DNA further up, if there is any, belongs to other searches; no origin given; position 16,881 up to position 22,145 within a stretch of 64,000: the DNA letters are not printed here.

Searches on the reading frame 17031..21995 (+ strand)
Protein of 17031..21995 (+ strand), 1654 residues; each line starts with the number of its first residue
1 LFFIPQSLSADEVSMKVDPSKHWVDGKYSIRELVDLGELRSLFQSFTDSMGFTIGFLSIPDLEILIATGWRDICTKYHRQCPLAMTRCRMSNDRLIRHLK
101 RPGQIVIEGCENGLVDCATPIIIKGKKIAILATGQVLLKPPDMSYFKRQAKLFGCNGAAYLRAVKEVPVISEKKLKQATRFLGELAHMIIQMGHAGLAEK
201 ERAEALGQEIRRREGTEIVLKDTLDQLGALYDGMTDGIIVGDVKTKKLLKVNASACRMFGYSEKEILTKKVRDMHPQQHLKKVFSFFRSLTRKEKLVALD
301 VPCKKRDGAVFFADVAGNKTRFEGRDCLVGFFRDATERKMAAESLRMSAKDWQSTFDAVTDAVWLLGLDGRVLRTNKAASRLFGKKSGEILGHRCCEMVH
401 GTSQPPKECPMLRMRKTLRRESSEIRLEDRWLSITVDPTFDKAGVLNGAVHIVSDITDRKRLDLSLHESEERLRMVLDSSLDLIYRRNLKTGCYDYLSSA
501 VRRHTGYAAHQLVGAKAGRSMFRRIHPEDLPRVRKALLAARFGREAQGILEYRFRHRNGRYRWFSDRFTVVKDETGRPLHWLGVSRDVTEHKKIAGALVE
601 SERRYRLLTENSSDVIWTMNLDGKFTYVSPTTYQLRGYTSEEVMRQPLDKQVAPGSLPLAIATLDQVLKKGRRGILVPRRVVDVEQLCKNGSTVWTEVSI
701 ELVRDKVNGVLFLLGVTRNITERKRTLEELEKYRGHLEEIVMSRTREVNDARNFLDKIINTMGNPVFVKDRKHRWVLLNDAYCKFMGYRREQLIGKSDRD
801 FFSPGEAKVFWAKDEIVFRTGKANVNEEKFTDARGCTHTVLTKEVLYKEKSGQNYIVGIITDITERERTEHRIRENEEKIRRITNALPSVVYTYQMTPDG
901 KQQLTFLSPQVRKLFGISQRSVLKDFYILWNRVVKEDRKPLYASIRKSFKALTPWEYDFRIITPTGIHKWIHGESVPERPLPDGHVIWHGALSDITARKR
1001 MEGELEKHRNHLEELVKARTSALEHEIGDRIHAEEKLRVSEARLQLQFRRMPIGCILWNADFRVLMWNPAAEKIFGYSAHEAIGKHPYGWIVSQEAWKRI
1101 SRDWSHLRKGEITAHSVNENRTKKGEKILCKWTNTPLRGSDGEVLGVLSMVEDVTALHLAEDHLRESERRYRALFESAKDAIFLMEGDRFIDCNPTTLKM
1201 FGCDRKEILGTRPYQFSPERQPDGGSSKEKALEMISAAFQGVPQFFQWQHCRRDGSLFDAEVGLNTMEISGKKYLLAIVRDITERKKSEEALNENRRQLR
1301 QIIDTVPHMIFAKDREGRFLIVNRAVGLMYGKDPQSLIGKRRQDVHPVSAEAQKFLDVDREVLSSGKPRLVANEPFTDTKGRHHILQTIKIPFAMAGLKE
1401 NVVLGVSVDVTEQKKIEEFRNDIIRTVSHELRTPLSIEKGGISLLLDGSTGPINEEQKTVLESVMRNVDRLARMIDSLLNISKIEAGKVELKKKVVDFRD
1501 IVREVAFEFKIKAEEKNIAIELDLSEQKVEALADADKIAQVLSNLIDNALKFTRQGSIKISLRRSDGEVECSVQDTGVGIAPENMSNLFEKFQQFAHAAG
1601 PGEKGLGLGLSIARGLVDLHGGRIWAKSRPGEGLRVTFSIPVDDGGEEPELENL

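Call 66: search_protein_families(library=pfam, proteins=[window:17031-21995:+], max_evalue=0.000001)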
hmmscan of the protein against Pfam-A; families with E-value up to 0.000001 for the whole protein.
window:17031-21995:+ (1654 aa): 9 families
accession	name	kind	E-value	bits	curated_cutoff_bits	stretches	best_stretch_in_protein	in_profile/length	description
PF13426.13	PAS_9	-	4.2e-86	284.4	27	6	1180-1284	2-103/103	PAS domain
PF08448.16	PAS_4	-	2.8e-83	275.8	23.1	4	1049-1158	2-109/110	PAS fold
PF00989.32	PAS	-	1.4e-75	251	22.6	3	1043-1154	2-113/113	PAS fold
PF08447.18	PAS_3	-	9e-59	196.2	25.6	2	496-584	3-88/89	PAS fold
PF13188.13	PAS_8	-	3.4e-48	160.5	21.8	1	1169-1218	1-48/65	PAS domain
PF10114.15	PocR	-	7.6e-41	140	23.9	1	32-193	1-161/162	Sensory domain found in PocR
PF02518.31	HATPase_c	-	4.4e-30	104.8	26.4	1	1534-1643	2-110/111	Histidine kinase-, DNA gyrase B-, and HSP90-like ATPase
PF00512.31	HisKA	-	8.1e-14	51.9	26.9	1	1420-1487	2-66/66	His Kinase A (phospho-acceptor) domain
PF12860.13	PAS_7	-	1.3e-07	32.2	27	0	1050-1082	3-35/115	PAS fold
